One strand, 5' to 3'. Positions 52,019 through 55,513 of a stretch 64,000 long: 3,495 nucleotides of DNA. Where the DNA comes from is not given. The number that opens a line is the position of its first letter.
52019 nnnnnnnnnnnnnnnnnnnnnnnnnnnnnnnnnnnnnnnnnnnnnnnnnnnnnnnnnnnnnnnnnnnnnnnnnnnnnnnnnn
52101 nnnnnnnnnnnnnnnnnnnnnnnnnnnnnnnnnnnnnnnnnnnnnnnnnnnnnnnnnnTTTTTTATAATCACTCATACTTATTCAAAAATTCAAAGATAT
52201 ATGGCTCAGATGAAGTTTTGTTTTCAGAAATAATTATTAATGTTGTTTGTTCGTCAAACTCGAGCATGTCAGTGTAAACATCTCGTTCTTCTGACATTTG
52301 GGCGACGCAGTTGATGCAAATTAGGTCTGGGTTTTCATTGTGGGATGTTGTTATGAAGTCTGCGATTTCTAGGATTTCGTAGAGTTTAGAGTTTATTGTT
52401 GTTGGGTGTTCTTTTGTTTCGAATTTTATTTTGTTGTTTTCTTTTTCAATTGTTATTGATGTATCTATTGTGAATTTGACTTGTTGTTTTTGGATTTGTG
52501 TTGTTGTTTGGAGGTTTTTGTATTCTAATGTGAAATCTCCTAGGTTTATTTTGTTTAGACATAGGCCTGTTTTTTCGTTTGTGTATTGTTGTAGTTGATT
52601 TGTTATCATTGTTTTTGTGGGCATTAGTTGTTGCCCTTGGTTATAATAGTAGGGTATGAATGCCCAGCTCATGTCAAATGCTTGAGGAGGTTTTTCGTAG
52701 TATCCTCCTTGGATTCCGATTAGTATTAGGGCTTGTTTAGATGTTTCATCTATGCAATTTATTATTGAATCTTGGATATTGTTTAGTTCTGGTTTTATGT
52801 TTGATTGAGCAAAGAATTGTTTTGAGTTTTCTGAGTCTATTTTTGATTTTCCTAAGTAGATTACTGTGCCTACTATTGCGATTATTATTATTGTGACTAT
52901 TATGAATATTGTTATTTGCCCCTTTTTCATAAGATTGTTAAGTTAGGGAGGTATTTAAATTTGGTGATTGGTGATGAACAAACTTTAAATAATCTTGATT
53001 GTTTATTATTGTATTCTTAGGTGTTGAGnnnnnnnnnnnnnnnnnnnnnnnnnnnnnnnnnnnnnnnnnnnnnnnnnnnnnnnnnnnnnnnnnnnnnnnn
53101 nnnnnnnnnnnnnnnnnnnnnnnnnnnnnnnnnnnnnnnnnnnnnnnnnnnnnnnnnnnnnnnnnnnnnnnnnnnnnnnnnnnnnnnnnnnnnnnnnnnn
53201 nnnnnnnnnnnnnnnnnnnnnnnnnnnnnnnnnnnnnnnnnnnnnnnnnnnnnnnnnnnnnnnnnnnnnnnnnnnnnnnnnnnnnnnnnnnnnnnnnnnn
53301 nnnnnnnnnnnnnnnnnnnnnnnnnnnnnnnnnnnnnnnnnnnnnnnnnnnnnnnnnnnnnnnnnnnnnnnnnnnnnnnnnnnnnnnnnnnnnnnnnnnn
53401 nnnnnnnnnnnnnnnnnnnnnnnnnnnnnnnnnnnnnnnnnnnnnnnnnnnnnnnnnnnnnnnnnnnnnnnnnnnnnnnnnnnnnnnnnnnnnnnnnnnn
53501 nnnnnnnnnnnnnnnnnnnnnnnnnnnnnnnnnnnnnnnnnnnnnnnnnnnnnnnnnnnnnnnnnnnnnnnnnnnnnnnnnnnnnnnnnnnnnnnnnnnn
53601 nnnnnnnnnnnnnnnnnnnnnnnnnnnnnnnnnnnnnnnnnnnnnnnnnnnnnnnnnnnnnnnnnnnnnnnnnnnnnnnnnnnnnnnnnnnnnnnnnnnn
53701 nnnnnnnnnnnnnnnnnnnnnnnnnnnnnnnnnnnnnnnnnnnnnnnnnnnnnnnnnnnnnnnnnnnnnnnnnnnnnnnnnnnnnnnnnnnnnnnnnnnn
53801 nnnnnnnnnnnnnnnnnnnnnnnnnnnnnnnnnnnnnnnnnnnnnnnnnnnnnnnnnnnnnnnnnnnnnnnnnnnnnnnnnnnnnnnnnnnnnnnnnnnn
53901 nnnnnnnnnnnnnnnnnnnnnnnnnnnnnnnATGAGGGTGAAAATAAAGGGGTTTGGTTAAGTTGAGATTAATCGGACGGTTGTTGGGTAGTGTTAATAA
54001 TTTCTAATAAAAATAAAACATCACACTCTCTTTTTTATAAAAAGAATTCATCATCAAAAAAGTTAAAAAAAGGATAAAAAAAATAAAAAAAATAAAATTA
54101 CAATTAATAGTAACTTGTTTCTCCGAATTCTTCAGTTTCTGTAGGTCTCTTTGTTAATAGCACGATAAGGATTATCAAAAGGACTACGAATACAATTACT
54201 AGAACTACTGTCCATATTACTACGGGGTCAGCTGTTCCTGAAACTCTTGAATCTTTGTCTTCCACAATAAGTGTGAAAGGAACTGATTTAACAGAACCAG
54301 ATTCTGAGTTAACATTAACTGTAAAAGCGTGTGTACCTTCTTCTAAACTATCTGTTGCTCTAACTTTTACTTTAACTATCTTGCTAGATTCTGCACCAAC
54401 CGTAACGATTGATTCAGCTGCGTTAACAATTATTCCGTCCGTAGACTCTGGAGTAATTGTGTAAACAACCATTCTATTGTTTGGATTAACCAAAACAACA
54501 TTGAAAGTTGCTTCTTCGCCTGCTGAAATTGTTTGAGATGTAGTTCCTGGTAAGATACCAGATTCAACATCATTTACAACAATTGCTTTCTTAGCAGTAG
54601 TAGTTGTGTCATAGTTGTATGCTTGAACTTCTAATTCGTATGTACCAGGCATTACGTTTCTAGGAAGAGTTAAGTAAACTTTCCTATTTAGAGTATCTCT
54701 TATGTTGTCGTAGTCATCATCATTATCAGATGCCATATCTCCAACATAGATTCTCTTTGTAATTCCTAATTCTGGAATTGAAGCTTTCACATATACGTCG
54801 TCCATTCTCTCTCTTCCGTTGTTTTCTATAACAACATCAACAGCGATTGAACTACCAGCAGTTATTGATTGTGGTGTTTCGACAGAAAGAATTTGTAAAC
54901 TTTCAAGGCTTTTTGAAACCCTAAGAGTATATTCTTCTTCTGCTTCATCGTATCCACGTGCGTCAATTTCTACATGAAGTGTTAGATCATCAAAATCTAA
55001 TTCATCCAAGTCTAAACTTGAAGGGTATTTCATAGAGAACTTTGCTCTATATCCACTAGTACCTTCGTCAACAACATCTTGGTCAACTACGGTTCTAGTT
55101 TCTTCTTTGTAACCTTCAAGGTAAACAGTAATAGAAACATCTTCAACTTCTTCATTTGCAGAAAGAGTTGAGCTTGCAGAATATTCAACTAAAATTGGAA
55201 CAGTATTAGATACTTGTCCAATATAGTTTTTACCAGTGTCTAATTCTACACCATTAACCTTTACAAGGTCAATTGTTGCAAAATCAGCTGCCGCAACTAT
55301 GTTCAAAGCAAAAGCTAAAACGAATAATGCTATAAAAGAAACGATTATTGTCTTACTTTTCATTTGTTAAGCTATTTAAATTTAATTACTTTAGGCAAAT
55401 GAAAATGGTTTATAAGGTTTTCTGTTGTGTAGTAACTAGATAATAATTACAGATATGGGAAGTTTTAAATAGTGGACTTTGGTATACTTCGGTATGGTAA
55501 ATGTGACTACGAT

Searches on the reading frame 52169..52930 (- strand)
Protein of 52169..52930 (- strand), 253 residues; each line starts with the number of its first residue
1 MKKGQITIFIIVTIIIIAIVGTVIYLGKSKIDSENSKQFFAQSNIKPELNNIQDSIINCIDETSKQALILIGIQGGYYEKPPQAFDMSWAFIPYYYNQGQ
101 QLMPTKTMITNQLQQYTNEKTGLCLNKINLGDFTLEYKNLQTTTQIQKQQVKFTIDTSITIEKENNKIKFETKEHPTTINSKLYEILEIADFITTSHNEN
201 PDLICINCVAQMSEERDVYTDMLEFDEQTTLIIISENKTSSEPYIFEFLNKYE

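Call 6: search_protein_families(library=pfam, proteins=[window:52169-52930:-], max_evalue=0.1)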
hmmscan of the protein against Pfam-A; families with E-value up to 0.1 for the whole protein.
window:52169-52930:- (253 aa): 1 family
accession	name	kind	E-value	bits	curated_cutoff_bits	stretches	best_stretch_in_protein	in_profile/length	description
PF10311.14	Ilm1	-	0.035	14.2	25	1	128-200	10-79/163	Increased loss of mitochondrial DNA protein 1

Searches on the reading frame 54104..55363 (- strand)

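Call 90: search_protein_families(library=pfam, proteins=[window:54104-55363:-], max_evalue=0.001)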
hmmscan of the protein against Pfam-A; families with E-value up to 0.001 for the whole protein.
window:54104-55363:- (419 aa): 1 family
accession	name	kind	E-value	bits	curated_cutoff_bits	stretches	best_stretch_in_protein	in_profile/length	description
PF11614.14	FixG_C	-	7.7e-05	23.3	25.6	1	286-357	34-108/119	IG-like fold at C-terminal of FixG, putative oxidoreductase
